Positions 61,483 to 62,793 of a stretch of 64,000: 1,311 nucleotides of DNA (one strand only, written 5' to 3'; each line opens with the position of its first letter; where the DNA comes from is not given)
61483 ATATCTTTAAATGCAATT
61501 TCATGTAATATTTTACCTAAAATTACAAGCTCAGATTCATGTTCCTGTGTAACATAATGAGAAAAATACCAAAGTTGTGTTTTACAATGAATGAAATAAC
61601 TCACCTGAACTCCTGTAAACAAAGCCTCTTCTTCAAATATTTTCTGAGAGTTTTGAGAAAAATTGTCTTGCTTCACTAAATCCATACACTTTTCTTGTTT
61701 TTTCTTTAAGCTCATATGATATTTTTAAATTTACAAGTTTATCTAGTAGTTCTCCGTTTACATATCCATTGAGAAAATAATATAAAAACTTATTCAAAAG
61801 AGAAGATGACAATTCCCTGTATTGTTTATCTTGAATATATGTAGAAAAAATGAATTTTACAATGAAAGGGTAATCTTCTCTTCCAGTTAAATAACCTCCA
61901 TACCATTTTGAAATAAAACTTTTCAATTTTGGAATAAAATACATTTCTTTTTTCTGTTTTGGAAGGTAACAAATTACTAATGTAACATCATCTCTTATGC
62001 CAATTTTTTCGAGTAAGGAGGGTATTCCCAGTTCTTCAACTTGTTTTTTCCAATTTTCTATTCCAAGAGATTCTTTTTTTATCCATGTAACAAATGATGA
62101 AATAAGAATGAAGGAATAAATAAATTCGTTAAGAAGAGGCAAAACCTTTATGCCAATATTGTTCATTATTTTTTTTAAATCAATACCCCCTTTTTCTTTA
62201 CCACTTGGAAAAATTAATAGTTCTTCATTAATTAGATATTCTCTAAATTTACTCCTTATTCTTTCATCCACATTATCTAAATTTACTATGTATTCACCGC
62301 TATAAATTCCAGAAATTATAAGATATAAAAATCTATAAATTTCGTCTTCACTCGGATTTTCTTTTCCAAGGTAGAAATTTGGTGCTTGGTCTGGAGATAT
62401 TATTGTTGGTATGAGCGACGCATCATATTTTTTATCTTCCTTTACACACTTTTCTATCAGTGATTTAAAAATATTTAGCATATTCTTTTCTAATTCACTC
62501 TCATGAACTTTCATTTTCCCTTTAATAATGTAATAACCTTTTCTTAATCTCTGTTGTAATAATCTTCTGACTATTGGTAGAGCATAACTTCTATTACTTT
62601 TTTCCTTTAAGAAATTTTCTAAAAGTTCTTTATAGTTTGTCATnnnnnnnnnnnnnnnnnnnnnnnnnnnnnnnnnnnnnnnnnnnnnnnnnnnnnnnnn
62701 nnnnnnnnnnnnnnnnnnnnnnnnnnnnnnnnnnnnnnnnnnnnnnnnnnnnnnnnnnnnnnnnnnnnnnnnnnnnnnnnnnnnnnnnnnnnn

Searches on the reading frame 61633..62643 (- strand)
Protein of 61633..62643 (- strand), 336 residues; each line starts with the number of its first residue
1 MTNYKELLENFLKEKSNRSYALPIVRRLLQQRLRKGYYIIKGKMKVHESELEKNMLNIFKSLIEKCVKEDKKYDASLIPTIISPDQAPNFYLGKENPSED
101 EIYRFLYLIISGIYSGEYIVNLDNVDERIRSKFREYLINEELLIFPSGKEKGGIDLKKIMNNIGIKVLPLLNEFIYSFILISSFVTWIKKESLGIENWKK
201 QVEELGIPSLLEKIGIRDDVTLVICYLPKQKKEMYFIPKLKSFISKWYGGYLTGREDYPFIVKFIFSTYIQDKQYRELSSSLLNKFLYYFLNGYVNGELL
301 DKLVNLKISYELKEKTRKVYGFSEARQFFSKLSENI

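Call 3: search_protein_families(library=pfam, proteins=[window:61633-62643:-], max_evalue=1)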
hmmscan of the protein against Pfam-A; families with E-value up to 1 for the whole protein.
window:61633-62643:- (336 aa): 2 families
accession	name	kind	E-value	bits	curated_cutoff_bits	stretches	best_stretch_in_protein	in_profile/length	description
PF12143.14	PPO1_KFDV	-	0.026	15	26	1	182-234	69-120/130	Chloroplastic Polyphenol Oxidase C-terminal domain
PF14474.11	RTC4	-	0.23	12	23.7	1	4-72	8-71/121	RTC4-like domain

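Call 4: search_protein_families(library=ncbifam, proteins=[window:61633-62643:-], max_evalue=1)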
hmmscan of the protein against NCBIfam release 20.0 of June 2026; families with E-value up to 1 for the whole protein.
window:61633-62643:- (336 aa): 1 family
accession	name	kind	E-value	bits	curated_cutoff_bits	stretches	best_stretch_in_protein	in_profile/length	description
NF047858.1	ICEBs1XisBacil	equivalog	0.0046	16.6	100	1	9-45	9-43/61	ICEBs1 excisionase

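Call 5: search_protein_families(library=padloc, proteins=[window:61633-62643:-], max_evalue=1)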
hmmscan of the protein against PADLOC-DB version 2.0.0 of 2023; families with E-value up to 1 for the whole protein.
window:61633-62643:- (336 aa): 1 family
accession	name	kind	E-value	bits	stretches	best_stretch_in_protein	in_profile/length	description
PDLC01548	Cas8b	-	1.4e-61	206.5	1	14-329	12-300/300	CAS-I-B; effector_LS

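Call 8: find_homologous_proteins(query=window:61633-62643:-)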
Query window:61633-62643:- (336 aa): 62 proteins with E <= 0.001 among 3138 candidates.
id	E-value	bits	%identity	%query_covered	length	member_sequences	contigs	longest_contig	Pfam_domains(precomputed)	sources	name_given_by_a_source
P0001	5.0e-198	675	91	100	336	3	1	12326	-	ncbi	ncbi:MAG: hypothetical protein QXE97_04540 [Candidatus Aenigmatarchaeota archaeon]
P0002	3.3e-168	577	77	100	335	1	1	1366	-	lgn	-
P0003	1.8e-157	542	72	100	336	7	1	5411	-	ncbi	ncbi:MAG: hypothetical protein QXS69_03440 [Candidatus Aenigmatarchaeota archaeon]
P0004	3.2e-149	515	67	100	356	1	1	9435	-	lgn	-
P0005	1.7e-134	467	63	100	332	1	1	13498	-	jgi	jgi:hypothetical protein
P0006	3.5e-134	465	67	98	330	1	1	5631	-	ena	-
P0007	6.8e-124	432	62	100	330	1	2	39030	-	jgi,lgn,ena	-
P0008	3.3e-123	429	62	100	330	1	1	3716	-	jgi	jgi:hypothetical protein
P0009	9.6e-123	428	62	100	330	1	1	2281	-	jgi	jgi:hypothetical protein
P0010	9.5e-120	418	60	100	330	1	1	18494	-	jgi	jgi:hypothetical protein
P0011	1.9e-119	417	59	100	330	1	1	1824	-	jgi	jgi:hypothetical protein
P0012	2.5e-118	413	59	100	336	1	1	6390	-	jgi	jgi:hypothetical protein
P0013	3.2e-118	413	59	99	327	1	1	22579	-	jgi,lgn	jgi:hypothetical protein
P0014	3.8e-118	413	59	100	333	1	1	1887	-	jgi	jgi:hypothetical protein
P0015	8.2e-118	412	59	100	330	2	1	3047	-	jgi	jgi:hypothetical protein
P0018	8.8e-114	398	59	99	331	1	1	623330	-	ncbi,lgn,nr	ncbi:hypothetical protein KEJ20_02370 [Candidatus Bathyarchaeota archaeon]|nr:hypothetical protein [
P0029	3.6e-91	324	49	99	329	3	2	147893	-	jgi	-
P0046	1.5e-71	260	45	98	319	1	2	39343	-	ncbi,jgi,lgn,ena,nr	ncbi:hypothetical protein DRN69_00490 [Candidatus Pacearchaeota archaeon]|nr:MAG: hypothetical prote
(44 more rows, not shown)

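Call 9: search_solved_structures(query=window:61633-62643:-, max_evalue=10)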
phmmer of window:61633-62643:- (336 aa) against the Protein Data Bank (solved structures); distinct sequences matched with E-value up to 10: 0.

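Call 10: find_encoding_contigs(protein=P0018, flank=10000, max_places=2)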
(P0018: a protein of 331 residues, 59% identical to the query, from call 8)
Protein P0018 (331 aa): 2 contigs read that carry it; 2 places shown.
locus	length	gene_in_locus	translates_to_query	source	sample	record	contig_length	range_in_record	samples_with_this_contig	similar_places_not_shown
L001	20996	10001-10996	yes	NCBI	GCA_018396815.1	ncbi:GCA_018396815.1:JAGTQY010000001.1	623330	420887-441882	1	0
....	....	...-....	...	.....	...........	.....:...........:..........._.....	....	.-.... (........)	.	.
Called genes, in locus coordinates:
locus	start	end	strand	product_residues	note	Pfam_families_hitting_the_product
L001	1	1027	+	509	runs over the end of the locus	PF01835:MG2 (faint)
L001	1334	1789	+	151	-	PF12641:Flavodoxin_3 (weak), PF12724:Flavodoxin_5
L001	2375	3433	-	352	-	PF00702:Hydrolase (faint), PF12710:HAD (faint)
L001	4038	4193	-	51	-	-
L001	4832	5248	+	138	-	PF01909:NTP_transf_2, PF18765:Polbeta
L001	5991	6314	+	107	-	-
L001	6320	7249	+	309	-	PF01905:DevR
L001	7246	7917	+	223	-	-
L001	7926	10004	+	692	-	PF00270:DEAD, PF00271:Helicase_C, PF22590:Cas3-like_C_2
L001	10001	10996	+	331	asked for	-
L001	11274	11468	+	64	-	PF01930:Cas_Cas4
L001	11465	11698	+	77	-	PF01930:Cas_Cas4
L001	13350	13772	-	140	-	PF01850:PIN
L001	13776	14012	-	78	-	PF04014:MazE_antitoxin (weak)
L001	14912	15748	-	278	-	PF00551:Formyl_trans_N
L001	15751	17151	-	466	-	PF02844:GARS_N, PF01071:GARS_A, PF02843:GARS_C (weak)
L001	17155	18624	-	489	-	PF13230:GATase_4, PF13522:GATase_6, PF13537:GATase_7, PF00156:Pribosyltran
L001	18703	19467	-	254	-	PF00142:Fer4_NifH (faint), PF01656:CbiA, PF02374:ArsA_ATPase, PF06564:CBP_BcsQ (faint), PF10609:ParA, PF13614:AAA_31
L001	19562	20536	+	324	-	PF03599:CdhD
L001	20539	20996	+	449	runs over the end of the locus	PF04060:FeS, PF03599:CdhD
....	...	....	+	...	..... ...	-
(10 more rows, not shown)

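Call 11: find_encoding_contigs(protein=P0001, flank=10000, max_places=2)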
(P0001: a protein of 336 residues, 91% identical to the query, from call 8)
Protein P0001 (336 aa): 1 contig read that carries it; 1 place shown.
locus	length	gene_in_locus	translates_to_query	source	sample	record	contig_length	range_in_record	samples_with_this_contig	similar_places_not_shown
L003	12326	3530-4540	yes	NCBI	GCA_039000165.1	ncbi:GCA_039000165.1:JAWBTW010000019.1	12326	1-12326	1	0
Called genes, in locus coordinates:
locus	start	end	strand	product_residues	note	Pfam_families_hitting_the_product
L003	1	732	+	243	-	PF01905:DevR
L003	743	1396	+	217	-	-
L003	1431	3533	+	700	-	PF04851:ResIII (faint), PF00270:DEAD, PF00271:Helicase_C, PF22590:Cas3-like_C_2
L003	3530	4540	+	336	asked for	-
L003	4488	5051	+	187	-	PF01930:Cas_Cas4, PF12705:PDDEXK_1 (weak)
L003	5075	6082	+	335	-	PF01867:Cas_Cas1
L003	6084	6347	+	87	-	PF09827:CRISPR_Cas2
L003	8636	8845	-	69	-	-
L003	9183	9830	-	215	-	PF01909:NTP_transf_2, PF18765:Polbeta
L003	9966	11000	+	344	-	PF02926:THUMP, PF01170:UPF0020, PF02384:N6_Mtase (weak), PF01209:Ubie_methyltran, PF05175:MTS (weak), PF02390:Methyltransf_4 (weak), PF13649:Methyltransf_25, PF13847:Methyltransf_31, +6 more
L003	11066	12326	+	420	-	PF00919:UPF0004, PF04055:Radical_SAM, PF01938:TRAM (weak)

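Call 12: find_encoding_contigs(protein=P0046, flank=10000, max_places=2)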
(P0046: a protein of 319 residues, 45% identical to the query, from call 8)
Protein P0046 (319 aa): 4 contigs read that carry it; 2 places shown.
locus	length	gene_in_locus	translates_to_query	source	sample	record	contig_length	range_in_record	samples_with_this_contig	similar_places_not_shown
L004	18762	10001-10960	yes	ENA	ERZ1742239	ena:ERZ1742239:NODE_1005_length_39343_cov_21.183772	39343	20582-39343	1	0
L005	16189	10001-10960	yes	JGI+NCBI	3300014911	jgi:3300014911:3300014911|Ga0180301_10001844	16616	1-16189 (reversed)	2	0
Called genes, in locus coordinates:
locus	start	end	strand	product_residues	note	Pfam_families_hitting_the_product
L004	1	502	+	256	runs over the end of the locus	PF01881:Cas_Cas6_C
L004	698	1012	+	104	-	-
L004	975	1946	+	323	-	PF01905:DevR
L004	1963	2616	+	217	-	-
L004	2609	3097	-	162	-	-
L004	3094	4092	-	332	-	PF13175:AAA_15 (faint), PF13304:AAA_21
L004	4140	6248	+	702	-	-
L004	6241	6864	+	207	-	-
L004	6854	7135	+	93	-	-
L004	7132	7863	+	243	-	PF03787:RAMPs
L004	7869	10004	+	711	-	PF00270:DEAD, PF00271:Helicase_C, PF22590:Cas3-like_C_2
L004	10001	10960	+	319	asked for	-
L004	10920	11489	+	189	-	PF01930:Cas_Cas4, PF12705:PDDEXK_1 (weak)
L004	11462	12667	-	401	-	PF13173:AAA_14, PF13635:DUF4143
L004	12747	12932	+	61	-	PF01867:Cas_Cas1 (weak)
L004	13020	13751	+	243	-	PF01867:Cas_Cas1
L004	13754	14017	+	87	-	PF09827:CRISPR_Cas2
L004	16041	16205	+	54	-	-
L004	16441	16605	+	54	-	-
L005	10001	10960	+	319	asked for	-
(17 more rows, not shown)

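Call 15: search_solved_structures(query=A1, max_evalue=10, show_alignments=2)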
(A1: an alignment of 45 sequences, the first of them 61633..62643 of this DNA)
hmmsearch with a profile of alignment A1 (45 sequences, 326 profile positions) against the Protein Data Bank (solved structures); distinct sequences matched with E-value up to 10: 0.

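Call 19: search_protein_families(library=padloc, proteins=[L001:5991-6314:+, L001:6311-7249:+, L001:7246-7917:+, L001:7926-10004:+, L001:10001-10996:+, L004:698-1012:+], max_evalue=0.01)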
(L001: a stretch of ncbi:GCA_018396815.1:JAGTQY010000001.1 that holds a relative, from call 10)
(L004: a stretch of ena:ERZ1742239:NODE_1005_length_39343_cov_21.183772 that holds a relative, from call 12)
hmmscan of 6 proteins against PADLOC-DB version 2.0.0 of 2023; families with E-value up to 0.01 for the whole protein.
L001:5991-6314:+ (107 aa): 0 families

L001:6311-7249:+ (312 aa): 6 families
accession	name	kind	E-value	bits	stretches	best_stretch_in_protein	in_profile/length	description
PDLC01300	Cas7b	-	1.6e-49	166.7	1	16-264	7-230/266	CAS-I-B; effector_G7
PDLC00961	Cas7b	-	2.8e-36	123.3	1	12-207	3-211/321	"CRISPR-associated protein Cas7/Cst2/DevR, subtype I-B/TNEAP"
PDLC01263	Cas7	-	4.2e-22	76.9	1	18-208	7-176/205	CAS-I; effector_G7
PDLC00960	Cas7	-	2.7e-20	70.6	1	17-206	12-208/240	CRISPR-associated autoregulator DevR family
PDLC01455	Cas7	-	2.5e-17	61.3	1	4-301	1-266/268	CAS-I; effector_G7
PDLC01610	Cas7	-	1.1e-11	42.6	1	82-207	85-194/241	CAS-I; effector_G7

L001:7246-7917:+ (223 aa): 14 families
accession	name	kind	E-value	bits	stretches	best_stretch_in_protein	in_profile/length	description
PDLC01305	Cas5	-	5.4e-22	76.7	1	4-153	1-157/174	CAS-I-B; effector_G5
PDLC01432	Cas5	-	2e-13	49.1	1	1-161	1-159/211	CAS-I-B; effector_G5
PDLC00951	Cas5b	-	3.2e-12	44.8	2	5-55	4-54/241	"CRISPR-associated protein Cas5, subtype I-B/HMARI"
PDLC00950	Cas5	-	4.4e-11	40.5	1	4-45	2-43/43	CRISPR-associated protein Cas5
PDLC02096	Cas5b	-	9.4e-10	36.6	1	2-135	2-136/223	-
PDLC01306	Cas5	-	1e-09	36.9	1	5-150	2-143/174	CAS-I; effector_G5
PDLC01644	Cas5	-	6.6e-07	27.9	1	6-152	4-152/192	CAS-I; effector_G5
PDLC01271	Cas5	-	8.1e-07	27.3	1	6-166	3-153/170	CAS-I-B; effector_G5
PDLC01453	Cas5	-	1.7e-06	26.1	1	1-118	1-108/205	CAS-I; effector_G5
PDLC00947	Cas5b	-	5.6e-06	24.2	1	1-161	1-164/217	"CRISPR-associated protein Cas5, subtype I-B/TNEAP"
PDLC02097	Cas5b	-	0.001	17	0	1-54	1-54/251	-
PDLC02095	Cas5b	-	0.0016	16.2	1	4-46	2-44/199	-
PDLC01258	Cas5e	-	0.0067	14.5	0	21-66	18-64/165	CAS-I-E; effector_G5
PDLC01369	Cas5e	-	0.008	14.3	0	22-65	19-62/163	CAS-I-E; effector_G5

L001:7926-10004:+ (692 aa): 36 families (the best 25 are shown)
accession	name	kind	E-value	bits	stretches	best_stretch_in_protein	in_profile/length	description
PDLC01762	Cas3b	-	7e-94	313.7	2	141-684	188-681/692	-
PDLC01761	Cas3b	-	7.4e-92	307.2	2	115-689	159-699/705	-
PDLC00938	Cas3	-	7.2e-74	247.2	1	196-534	2-357/358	CRISPR-associated helicase Cas3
PDLC01757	Cas3b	-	2.8e-73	245.6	1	11-660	8-640/676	-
PDLC01252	Cas3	-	3.1e-66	222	1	196-534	2-323/324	CAS-I; effector_G3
PDLC01710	Cas3a1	-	2.1e-64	216.3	1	185-572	211-626/745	Cas3_1_CAS-I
PDLC02081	Cas3b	-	3.2e-55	185.9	1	11-686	8-694/705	-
PDLC02080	Cas3b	-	4.4e-55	185.4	1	165-555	235-626/709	-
PDLC01767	Cas3e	-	2.6e-53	179.5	2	275-569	297-581/680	-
PDLC01759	Cas3b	-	2.1e-52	176.9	2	190-654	227-668/711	-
PDLC01765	Cas3c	-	9.4e-51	171.4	1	12-659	20-578/612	-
PDLC02082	Cas3b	-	2.8e-45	152.9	2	200-647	253-687/734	-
PDLC01760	Cas3b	-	3e-45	152.9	1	177-565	244-620/734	-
PDLC01770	Cas3g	-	4.6e-43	145.7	1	186-548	19-386/733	-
PDLC02079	Cas3b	-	3.4e-41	139.2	1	195-559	229-588/691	-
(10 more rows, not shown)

L001:10001-10996:+ (331 aa): 1 family
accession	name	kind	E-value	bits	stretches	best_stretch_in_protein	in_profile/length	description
PDLC01548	Cas8b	-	6.5e-63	210.9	1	13-320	12-300/300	CAS-I-B; effector_LS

L004:698-1012:+ (104 aa): 0 families

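Call 24: predict_structure(alignment_id=A1)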
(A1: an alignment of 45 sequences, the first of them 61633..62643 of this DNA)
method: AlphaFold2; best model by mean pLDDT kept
length: 336 residues; sequences in the alignment: 45
mean_pLDDT: 89.4   pTM: 0.90
mean pLDDT of the five models: 89.4, 89.3, 88.7, 88.6, 88.2
residues with pLDDT >= 90: 243; 70-90: 66; 50-70: 18; < 50: 9
segments of 3 or more residues with pLDDT < 50: 82-89
pLDDT, mean of each block of 10 residues (from residue 1): 90 94 94 94 94 97 92 84 45 72 95 95 93 94 83 90 92 97 95 72 88 92 92 91 95 91 96 94 98 95 96 75 93 71
secondary structure, 60 per line:
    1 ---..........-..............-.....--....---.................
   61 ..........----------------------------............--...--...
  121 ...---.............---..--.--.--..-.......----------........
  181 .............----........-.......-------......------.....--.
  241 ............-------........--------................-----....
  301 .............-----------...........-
elements in order: H4-13 H15-28 E37-40 E44-47 H48-70 H99-110 E113-115 E118-123 H127-139 H156-162 H173-193 H198-205 H207-213 E221-226 E233-237 H240-252 H260-267 H276-291 H297-313 H325-335

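Call 34: search_protein_representatives(alignment_id=A1)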
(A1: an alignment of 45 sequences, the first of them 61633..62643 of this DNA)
Query: 45 sequences, 326 profile positions. Proteins with E-value up to 0.001 (for the whole library): 73; up to 1e-10: 67; up to 1e-30: 50. The best 73 are listed.
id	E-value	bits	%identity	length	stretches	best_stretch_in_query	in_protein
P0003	5.3e-139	479.5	-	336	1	2-326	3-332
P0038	3.2e-119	414.4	-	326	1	1-326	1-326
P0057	2.5e-118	411.5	-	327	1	1-326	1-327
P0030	1.4e-116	405.7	-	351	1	1-326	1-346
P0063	4.2e-110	384.5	-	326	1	1-326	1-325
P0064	9.2e-103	360.4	-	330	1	1-326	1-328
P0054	3.2e-102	358.6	-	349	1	1-326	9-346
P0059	2.4e-101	355.7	-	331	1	2-326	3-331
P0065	9.5e-100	350.5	-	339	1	2-326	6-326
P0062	7.0e-93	327.9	-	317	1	4-326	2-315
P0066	7.9e-92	324.4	-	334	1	2-326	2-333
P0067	2.4e-90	319.6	-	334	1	4-326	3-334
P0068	1.5e-89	316.9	-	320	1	1-322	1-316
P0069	8.9e-86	304.5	-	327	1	3-326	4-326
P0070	5.9e-84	298.5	-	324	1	2-326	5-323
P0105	3.9e-31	125.0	-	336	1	36-324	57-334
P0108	2.8e-26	109.0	-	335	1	2-326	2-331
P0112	6.3e-24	101.3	-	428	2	39-324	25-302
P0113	1.6e-23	99.9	-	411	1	16-323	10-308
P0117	1.7e-20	90.0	-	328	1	38-326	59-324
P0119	2.2e-18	83.1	-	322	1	2-326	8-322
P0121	1.7e-17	80.1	-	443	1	49-323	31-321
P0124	1.8e-05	40.6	-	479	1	225-323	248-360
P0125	1.7e-04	37.4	-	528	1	207-318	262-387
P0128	7.9e-04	35.2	-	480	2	224-317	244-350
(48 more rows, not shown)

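Call 35: search_protein_families(library=padloc, proteins=[P0124, P0125, P0128, P0112, P0113, P0121, P0108, P0119, P0117, P0105], max_evalue=0.01)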
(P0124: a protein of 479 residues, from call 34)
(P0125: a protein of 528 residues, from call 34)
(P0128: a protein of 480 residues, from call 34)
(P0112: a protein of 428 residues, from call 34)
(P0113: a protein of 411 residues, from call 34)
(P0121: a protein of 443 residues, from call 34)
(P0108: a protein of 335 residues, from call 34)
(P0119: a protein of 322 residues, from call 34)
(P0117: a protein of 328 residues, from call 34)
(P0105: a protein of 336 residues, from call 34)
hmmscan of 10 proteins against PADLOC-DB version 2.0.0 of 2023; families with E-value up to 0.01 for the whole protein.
P0124 (479 aa): 0 families

P0125 (528 aa): 1 family
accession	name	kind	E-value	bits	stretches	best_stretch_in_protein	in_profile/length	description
PDLC01548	Cas8b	-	1.6e-13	48.7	1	118-385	46-293/300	CAS-I-B; effector_LS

P0128 (480 aa): 1 family
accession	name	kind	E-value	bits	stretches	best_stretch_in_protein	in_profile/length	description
PDLC01548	Cas8b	-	2.1e-08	31.9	1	87-347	47-291/300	CAS-I-B; effector_LS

P0112 (428 aa): 1 family
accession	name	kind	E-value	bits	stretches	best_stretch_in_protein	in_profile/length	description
PDLC01548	Cas8b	-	5.5e-65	217.7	1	2-301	7-300/300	CAS-I-B; effector_LS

P0113 (411 aa): 1 family
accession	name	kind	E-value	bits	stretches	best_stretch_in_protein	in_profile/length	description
PDLC01548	Cas8b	-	4.1e-72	241.1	1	4-308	9-300/300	CAS-I-B; effector_LS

P0121 (443 aa): 1 family
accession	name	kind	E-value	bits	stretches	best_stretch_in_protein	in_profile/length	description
PDLC01548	Cas8b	-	3.7e-55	185.4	1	1-321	9-300/300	CAS-I-B; effector_LS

P0108 (335 aa): 1 family
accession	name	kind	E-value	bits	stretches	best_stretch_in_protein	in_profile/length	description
PDLC01548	Cas8b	-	1.5e-11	42.3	1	64-328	36-300/300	CAS-I-B; effector_LS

P0119 (322 aa): 1 family
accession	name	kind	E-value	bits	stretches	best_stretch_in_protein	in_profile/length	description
PDLC01548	Cas8b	-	9.1e-10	36.4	1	204-301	198-287/300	CAS-I-B; effector_LS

P0117 (328 aa): 1 family
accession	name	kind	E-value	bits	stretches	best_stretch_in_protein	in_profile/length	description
PDLC01548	Cas8b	-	1.1e-07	29.5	1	70-321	36-300/300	CAS-I-B; effector_LS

P0105 (336 aa): 2 families
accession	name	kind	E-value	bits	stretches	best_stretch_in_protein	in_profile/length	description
PDLC01548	Cas8b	-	2e-17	61.5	1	51-333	20-300/300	CAS-I-B; effector_LS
PDLC04775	PDC-M69A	-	0.0057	15.1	0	71-114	53-89/113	-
